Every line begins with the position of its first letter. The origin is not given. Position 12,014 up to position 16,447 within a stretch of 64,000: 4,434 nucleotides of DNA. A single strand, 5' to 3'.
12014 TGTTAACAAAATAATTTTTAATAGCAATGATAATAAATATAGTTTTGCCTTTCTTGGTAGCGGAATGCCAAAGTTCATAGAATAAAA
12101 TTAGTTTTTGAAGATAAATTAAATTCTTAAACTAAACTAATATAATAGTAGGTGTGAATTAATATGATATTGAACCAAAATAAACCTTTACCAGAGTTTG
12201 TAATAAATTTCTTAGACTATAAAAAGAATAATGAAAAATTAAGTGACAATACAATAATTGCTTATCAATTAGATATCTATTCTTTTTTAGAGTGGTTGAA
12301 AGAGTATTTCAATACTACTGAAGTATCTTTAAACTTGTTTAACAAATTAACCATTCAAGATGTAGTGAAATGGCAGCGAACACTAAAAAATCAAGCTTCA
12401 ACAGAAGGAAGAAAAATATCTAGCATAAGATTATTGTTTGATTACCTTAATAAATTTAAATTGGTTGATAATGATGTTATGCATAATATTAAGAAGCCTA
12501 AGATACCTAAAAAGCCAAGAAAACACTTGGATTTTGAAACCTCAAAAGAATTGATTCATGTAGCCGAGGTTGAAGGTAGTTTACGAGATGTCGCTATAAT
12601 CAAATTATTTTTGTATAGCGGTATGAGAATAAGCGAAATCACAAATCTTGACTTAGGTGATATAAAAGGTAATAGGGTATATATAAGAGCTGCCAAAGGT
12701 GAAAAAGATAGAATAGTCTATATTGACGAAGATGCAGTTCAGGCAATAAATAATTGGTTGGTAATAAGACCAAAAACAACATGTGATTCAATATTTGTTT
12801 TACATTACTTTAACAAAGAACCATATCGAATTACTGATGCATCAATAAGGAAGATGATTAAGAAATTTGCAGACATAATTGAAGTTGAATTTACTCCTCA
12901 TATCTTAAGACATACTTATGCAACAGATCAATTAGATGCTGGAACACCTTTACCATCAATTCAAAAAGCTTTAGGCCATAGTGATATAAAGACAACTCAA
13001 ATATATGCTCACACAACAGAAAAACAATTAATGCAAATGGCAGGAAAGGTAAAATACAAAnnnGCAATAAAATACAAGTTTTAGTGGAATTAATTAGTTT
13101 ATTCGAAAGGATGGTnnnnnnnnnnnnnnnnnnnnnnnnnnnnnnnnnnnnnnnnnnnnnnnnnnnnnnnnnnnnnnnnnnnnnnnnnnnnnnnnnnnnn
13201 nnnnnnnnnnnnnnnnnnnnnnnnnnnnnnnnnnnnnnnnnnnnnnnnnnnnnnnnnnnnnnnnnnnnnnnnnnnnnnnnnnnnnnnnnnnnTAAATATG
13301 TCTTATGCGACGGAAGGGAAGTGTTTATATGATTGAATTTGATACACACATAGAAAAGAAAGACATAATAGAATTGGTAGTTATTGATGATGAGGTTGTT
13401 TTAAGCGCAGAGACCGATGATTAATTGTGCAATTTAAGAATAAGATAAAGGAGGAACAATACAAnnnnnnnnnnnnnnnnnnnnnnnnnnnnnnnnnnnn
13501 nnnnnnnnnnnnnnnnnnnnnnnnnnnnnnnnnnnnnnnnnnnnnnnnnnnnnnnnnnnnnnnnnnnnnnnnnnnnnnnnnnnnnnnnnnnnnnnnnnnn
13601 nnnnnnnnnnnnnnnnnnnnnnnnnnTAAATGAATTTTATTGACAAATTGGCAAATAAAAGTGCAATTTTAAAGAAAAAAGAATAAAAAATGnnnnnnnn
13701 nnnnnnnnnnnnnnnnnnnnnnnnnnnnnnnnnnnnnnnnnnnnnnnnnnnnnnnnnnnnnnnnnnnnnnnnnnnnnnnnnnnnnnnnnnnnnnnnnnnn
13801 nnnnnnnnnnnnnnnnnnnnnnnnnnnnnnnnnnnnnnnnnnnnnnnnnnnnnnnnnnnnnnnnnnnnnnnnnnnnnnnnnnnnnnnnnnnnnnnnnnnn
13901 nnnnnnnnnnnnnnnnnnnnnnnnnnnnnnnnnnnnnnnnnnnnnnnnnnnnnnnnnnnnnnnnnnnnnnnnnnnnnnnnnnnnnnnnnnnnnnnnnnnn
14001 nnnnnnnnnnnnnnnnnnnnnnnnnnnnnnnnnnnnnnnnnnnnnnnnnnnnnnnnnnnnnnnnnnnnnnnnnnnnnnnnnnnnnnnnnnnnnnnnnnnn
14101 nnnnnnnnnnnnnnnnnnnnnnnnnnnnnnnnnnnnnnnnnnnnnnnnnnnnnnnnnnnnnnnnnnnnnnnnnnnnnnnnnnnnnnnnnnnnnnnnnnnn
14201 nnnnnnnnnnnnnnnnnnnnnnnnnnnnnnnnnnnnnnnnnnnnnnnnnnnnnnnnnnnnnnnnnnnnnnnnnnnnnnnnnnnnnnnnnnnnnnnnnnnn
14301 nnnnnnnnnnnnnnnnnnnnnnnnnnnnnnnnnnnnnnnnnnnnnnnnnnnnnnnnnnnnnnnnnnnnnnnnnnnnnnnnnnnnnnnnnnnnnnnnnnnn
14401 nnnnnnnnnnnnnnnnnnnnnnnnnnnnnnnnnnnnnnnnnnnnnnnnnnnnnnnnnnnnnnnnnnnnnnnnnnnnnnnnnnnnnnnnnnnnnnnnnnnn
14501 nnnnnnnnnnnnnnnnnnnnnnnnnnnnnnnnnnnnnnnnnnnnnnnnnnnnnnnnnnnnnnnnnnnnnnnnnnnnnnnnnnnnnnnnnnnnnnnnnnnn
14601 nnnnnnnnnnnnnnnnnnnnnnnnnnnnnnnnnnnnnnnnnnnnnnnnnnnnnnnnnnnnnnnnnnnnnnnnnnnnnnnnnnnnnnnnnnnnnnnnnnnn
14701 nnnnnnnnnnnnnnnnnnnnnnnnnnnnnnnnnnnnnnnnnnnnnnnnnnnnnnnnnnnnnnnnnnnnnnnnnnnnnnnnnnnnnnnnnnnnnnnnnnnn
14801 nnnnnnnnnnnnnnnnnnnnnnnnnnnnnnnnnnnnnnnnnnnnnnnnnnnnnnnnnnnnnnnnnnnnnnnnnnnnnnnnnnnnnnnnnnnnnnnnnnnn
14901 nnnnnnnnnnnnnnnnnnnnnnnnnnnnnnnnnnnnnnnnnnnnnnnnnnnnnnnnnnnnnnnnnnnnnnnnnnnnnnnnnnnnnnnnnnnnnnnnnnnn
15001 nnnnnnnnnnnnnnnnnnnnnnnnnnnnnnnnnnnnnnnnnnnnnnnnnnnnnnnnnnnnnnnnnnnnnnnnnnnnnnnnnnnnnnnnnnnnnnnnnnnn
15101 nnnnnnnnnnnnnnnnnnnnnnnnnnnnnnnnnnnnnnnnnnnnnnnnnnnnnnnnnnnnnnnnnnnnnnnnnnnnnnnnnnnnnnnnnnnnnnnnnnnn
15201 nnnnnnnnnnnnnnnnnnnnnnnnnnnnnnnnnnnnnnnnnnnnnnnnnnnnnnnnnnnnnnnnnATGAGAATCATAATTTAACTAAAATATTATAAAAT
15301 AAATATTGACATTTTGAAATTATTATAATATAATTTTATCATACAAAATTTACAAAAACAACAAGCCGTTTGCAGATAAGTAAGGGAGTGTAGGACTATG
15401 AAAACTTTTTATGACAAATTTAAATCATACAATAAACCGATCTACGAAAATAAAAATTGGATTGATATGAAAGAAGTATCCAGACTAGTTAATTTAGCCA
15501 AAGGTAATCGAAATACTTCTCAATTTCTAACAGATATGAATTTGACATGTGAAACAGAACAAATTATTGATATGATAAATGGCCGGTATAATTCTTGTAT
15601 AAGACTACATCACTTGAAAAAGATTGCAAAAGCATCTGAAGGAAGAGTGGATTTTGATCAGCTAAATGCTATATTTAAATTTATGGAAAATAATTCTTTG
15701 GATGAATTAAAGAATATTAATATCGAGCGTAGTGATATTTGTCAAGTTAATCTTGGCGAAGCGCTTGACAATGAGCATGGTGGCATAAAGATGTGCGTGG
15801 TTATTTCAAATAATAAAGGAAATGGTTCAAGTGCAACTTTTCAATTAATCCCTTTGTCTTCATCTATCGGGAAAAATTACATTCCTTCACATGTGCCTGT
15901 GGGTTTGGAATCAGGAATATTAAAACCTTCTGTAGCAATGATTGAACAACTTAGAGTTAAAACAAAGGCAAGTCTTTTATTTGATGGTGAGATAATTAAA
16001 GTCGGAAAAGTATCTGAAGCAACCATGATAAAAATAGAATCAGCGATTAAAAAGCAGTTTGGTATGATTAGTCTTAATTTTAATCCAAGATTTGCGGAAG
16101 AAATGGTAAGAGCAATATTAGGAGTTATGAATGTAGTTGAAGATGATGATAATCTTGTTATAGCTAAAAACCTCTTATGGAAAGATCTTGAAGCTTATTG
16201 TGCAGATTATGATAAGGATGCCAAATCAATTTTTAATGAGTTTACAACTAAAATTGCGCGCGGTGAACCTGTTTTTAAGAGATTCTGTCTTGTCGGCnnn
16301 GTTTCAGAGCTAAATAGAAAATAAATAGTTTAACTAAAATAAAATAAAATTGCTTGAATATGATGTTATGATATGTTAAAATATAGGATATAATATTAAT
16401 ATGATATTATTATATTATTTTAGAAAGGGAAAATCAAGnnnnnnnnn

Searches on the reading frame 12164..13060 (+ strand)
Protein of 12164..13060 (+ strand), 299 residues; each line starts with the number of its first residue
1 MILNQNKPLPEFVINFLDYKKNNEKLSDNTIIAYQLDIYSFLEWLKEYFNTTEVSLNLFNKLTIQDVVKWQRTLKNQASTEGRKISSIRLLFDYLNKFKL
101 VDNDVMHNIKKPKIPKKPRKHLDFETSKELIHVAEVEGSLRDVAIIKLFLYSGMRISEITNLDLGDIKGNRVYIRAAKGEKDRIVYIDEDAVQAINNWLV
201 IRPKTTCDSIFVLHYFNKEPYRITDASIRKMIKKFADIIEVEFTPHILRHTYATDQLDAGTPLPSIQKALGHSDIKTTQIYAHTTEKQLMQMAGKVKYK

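Call 60: search_protein_families(library=phrogs, proteins=[window:12164-13060:+], max_evalue=0.001)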
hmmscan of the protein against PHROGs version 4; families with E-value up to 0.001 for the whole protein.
window:12164-13060:+ (299 aa): 6 families
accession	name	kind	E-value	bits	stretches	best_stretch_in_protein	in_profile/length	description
phrog_1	-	integration and excision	8.1e-53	181.6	1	11-293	168-444/611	integrase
phrog_216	-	integration and excision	1.5e-35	123.8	1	77-292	11-232/301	integrase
phrog_7685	-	integration and excision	2.7e-12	47.8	1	205-295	148-234/240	integrase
phrog_23271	-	unknown function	2.7e-09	37.8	1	240-292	6-57/67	-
phrog_7269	-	integration and excision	3e-08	34.5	1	227-290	12-75/89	integrase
phrog_34557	-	integration and excision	1.1e-05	26.3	1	237-284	119-166/183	integrase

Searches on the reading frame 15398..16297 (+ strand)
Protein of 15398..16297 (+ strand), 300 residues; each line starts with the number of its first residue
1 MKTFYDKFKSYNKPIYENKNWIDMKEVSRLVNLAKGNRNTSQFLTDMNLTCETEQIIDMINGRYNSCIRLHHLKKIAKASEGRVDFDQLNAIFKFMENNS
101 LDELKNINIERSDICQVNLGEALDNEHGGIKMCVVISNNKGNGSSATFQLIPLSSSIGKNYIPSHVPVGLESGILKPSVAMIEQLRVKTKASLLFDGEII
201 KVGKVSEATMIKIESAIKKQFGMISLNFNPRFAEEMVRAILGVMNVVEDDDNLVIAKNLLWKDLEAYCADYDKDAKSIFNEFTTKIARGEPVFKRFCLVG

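Call 60: search_protein_families(library=phrogs, proteins=[window:15398-16297:+], max_evalue=0.001)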
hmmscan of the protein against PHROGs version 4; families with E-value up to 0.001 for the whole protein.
window:15398-16297:+ (300 aa): 3 families
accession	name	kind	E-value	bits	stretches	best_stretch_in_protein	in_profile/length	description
phrog_1936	-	moron, auxiliary metabolic gene and host takeover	2e-11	45.1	1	106-236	6-134/188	MazF-like growth inhibitor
phrog_1412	-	moron, auxiliary metabolic gene and host takeover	0.00055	20.7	0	90-198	42-141/237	antitoxin mazE-like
phrog_35650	-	moron, auxiliary metabolic gene and host takeover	0.00068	20.2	0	105-223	13-135/224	MazF-like growth inhibitor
